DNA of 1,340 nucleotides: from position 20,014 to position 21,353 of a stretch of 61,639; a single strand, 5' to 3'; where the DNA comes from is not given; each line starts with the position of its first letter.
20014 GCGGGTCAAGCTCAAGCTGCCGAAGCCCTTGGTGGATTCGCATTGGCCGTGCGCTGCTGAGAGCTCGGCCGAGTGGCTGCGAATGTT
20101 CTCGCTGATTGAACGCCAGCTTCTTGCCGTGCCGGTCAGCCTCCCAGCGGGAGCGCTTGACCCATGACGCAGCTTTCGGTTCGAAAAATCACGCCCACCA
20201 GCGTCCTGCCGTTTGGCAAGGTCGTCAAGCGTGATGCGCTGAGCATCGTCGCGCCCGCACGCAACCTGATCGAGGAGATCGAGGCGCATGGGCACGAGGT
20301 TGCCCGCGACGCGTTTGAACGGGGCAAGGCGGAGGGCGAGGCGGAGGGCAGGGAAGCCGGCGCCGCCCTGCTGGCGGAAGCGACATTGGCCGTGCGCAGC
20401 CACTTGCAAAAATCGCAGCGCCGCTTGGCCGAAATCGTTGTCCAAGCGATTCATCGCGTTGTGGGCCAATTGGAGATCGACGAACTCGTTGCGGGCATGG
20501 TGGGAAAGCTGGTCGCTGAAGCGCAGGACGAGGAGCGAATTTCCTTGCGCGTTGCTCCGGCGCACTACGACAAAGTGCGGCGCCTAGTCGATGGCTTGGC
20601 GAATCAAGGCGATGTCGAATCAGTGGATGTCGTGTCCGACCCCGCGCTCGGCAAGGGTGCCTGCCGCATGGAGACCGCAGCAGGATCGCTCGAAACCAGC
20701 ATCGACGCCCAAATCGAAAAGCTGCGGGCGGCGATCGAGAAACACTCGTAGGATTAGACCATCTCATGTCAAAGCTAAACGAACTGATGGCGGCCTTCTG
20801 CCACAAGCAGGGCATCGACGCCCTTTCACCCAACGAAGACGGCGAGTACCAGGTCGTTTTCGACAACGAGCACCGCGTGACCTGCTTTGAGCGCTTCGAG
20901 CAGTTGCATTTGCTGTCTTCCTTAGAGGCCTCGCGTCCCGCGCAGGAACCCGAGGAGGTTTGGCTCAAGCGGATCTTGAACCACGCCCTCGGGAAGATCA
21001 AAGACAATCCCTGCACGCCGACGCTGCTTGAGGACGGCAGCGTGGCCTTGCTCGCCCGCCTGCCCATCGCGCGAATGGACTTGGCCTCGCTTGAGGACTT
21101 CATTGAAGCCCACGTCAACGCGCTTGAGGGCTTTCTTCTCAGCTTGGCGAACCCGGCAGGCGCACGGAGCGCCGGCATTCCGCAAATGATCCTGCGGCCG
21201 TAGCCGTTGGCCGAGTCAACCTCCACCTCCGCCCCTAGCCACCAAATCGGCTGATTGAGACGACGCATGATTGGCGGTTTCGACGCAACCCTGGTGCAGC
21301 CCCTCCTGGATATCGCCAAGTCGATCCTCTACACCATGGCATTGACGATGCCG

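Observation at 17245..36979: Core apparatus set looks incomplete: no sctR, sctS, sctQ, sctD or sctP, and sctT-sctU are attached to the sctJKL operon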

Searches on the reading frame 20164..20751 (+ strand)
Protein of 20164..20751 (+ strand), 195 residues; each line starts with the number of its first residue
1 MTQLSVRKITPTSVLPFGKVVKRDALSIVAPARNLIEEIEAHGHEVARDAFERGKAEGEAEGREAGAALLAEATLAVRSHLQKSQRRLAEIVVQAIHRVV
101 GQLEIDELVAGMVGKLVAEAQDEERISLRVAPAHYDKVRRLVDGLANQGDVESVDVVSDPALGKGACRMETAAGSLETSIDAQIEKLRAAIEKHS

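Call 3: search_protein_families(library=pfam, max_evalue=0.01, proteins=[window:20164-20751:+])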
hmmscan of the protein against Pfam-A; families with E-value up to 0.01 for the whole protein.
window:20164-20751:+ (195 aa): 3 families
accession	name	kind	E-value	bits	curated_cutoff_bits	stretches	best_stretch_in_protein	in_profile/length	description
PF02108.21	FliH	-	1.2e-08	35.4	24.1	1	68-187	9-128/128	Flagellar assembly protein FliH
PF06635.17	T3SS_SCTL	-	6.1e-08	32.9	23.3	1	23-189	30-196/206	Type 3 secretion system stator protein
PF06188.17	HrpE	-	3.3e-05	24.3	23.5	1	23-180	30-183/191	HrpE/YscL/FliH and V-type ATPase subunit E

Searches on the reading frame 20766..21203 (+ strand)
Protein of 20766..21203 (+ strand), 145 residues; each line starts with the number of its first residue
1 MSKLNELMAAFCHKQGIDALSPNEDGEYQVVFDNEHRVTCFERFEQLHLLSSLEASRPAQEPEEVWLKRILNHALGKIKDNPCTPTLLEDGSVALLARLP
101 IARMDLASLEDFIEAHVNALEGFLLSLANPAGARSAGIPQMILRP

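Call 3: search_protein_families(library=pfam, max_evalue=0.01, proteins=[window:20766-21203:+])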
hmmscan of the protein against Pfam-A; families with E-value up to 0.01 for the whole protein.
window:20766-21203:+ (145 aa): 1 family
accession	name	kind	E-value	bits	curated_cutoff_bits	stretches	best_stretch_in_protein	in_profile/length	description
PF05932.18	CesT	-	1.1e-10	42.1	22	1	7-122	2-117/119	Tir chaperone protein (CesT) family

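Call 26: search_protein_families(library=ncbifam, max_evalue=0.01, proteins=[window:20766-21203:+])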
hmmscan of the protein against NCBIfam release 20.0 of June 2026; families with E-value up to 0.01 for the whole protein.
window:20766-21203:+ (145 aa): 1 family
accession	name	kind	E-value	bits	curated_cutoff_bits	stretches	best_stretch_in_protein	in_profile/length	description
TIGR02513.1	type_III_yscB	equivalog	7.6e-10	39.1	90.05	1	6-128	2-125/140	YscB family type III secretion system chaperone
